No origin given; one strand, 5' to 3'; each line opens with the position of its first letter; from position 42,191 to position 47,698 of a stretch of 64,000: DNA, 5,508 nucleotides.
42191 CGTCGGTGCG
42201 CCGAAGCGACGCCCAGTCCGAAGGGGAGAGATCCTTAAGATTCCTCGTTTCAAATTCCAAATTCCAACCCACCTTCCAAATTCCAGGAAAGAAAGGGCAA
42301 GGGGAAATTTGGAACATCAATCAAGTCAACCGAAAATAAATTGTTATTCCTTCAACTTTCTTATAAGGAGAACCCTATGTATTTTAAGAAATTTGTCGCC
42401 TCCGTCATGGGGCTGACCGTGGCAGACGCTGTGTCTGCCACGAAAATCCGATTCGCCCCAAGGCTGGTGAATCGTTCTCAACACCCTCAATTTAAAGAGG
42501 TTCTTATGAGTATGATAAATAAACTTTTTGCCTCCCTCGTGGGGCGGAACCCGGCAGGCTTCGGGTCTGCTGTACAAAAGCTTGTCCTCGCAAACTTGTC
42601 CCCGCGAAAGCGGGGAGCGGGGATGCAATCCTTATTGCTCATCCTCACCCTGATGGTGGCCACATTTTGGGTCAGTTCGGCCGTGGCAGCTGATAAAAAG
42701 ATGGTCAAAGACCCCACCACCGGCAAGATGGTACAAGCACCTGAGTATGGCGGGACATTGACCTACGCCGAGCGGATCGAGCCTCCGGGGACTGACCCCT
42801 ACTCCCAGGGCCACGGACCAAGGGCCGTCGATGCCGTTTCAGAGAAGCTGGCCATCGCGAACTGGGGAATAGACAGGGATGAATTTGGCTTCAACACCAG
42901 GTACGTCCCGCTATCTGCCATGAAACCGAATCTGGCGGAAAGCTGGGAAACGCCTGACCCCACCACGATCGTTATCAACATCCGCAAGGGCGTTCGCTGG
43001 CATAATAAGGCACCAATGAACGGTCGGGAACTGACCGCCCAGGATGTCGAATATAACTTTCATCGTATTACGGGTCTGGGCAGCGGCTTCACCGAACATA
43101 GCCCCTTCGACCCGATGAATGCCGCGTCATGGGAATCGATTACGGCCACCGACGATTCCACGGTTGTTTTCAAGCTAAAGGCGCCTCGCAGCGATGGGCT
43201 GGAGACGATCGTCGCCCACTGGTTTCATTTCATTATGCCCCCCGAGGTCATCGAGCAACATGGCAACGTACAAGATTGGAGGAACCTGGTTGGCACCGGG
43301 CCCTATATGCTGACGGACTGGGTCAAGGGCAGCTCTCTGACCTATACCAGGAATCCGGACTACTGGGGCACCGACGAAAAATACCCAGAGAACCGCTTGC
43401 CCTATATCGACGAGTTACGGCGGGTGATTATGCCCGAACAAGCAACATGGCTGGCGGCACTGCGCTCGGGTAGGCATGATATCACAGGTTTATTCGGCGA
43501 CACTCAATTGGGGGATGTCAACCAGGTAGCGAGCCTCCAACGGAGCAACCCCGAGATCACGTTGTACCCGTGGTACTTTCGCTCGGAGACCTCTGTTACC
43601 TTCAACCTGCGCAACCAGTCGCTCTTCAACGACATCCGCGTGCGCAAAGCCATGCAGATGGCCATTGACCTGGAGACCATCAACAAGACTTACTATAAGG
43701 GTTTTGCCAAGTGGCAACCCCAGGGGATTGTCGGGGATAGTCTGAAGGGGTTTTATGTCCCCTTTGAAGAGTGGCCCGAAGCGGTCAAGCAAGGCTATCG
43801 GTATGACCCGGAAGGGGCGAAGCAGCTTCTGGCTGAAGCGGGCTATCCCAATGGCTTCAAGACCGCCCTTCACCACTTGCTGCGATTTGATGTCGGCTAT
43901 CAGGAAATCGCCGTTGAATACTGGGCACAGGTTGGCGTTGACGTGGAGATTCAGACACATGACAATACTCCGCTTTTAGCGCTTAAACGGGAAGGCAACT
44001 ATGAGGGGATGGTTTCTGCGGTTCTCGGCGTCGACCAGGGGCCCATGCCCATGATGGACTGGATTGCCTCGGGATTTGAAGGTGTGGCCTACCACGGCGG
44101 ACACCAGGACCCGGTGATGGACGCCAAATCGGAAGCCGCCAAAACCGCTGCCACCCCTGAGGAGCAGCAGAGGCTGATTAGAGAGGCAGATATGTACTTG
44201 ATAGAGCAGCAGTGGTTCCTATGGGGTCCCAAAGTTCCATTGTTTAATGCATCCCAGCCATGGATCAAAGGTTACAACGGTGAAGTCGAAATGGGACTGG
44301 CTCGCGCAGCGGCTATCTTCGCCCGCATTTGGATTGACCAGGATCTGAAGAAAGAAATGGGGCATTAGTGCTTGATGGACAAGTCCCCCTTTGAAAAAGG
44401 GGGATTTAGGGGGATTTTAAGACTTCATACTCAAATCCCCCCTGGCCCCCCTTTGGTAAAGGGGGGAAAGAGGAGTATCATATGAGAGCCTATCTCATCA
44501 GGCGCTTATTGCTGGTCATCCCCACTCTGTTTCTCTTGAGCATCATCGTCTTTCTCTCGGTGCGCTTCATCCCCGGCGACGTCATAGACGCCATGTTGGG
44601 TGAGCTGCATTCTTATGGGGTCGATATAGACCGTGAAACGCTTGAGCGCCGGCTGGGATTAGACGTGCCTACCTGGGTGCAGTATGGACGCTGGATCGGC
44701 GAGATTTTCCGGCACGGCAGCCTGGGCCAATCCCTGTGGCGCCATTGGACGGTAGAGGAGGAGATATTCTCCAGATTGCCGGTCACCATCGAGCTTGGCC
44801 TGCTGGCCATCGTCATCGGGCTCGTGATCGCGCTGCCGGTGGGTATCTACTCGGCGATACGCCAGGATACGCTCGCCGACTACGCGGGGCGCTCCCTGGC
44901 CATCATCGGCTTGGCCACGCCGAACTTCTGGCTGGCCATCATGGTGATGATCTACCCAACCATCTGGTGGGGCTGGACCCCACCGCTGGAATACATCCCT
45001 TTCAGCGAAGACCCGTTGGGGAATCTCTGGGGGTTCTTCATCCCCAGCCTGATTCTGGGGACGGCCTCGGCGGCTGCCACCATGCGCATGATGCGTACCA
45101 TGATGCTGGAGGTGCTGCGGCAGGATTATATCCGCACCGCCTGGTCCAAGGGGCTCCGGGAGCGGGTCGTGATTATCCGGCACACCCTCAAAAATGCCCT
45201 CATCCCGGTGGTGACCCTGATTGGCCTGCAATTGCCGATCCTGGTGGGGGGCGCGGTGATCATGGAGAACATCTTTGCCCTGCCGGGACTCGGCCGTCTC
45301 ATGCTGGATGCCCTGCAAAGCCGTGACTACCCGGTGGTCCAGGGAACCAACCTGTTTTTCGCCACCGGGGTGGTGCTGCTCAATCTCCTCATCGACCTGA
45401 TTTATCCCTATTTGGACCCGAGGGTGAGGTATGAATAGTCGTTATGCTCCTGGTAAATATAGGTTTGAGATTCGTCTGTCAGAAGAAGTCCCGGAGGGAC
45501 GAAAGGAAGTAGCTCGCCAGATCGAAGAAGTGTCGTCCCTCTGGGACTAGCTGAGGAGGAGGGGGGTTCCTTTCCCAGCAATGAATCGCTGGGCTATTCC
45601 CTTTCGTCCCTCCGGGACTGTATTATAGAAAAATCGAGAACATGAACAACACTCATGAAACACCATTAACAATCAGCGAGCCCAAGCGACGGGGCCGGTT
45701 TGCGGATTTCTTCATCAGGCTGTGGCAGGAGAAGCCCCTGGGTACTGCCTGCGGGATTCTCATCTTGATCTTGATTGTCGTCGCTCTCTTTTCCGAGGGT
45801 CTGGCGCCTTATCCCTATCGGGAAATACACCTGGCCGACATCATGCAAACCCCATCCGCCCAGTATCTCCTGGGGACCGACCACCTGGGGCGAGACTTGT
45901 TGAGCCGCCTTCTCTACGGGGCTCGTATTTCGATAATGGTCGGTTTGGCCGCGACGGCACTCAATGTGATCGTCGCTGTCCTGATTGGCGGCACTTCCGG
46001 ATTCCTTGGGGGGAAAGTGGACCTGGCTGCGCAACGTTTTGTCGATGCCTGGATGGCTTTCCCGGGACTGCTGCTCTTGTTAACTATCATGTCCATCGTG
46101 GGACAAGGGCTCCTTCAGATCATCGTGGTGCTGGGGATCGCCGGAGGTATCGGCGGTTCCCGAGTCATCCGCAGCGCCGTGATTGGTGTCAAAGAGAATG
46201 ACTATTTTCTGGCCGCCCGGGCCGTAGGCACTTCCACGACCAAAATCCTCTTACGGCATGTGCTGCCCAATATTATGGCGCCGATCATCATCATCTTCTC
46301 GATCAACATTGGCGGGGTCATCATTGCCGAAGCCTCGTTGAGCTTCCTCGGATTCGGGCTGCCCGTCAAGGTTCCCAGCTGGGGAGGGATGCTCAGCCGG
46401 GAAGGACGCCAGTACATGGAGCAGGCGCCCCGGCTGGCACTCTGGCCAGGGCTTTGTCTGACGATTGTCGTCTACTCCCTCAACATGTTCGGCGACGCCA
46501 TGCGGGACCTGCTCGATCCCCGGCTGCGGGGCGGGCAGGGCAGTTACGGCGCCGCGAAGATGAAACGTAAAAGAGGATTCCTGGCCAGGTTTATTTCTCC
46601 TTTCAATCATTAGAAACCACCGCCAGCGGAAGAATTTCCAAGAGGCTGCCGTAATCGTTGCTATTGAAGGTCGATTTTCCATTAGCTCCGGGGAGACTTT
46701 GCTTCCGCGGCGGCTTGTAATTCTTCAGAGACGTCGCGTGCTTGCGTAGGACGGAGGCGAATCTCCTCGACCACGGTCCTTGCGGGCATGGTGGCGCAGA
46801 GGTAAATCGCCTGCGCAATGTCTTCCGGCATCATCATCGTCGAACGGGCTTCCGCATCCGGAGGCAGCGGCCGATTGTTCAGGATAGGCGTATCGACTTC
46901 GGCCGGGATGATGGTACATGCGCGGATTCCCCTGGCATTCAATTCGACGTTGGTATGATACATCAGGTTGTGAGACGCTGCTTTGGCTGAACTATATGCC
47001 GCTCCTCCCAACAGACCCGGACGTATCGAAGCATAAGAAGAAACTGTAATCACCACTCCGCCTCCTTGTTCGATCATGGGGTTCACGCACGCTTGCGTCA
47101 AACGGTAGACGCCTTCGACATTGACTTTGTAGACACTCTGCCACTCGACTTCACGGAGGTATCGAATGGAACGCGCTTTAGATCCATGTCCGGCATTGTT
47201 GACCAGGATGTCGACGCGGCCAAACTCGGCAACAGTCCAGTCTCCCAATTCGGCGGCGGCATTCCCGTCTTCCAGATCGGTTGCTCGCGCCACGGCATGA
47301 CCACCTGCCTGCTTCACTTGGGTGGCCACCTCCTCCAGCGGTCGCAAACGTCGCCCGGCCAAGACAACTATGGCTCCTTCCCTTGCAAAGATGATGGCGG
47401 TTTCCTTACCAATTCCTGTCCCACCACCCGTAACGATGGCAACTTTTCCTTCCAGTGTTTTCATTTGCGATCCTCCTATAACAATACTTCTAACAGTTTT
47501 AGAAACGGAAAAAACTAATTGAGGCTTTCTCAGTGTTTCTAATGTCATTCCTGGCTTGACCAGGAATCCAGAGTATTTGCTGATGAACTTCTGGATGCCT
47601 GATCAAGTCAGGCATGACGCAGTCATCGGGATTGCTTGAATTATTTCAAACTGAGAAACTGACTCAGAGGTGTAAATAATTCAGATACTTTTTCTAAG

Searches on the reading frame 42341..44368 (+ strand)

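Call 9: search_protein_families(library=pfam, proteins=[window:42341-44368:+], max_evalue=0.01)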
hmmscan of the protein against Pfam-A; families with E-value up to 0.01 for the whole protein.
window:42341-44368:+ (675 aa): 1 family
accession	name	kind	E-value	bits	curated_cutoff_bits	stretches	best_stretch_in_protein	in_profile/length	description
PF00496.27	SBP_bac_5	-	7.4e-67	226.5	32.4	1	194-578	2-363/368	Bacterial extracellular solute-binding proteins, family 5 Middle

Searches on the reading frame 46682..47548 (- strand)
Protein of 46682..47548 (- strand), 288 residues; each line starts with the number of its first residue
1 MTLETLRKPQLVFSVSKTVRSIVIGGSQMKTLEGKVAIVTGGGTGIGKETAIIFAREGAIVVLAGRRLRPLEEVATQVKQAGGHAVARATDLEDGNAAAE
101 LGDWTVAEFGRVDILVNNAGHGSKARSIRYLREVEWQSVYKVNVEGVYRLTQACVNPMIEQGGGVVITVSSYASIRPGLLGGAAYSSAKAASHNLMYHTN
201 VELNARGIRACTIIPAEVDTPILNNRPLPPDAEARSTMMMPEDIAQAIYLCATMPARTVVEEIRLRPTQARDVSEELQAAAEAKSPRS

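Call 9: search_protein_families(library=pfam, proteins=[window:46682-47548:-], max_evalue=0.01)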
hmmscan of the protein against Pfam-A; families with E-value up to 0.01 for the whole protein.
window:46682-47548:- (288 aa): 3 families
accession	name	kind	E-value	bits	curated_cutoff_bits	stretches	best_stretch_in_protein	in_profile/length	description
PF00106.31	adh_short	-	1.2e-47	162.4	26.6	1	35-225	1-189/195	short chain dehydrogenase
PF13561.12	adh_short_C2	-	7.7e-31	107.9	27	1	44-247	6-212/236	Enoyl-(Acyl carrier protein) reductase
PF08659.16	KR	-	9.9e-11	42.3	22.6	1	37-199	3-163/180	KR domain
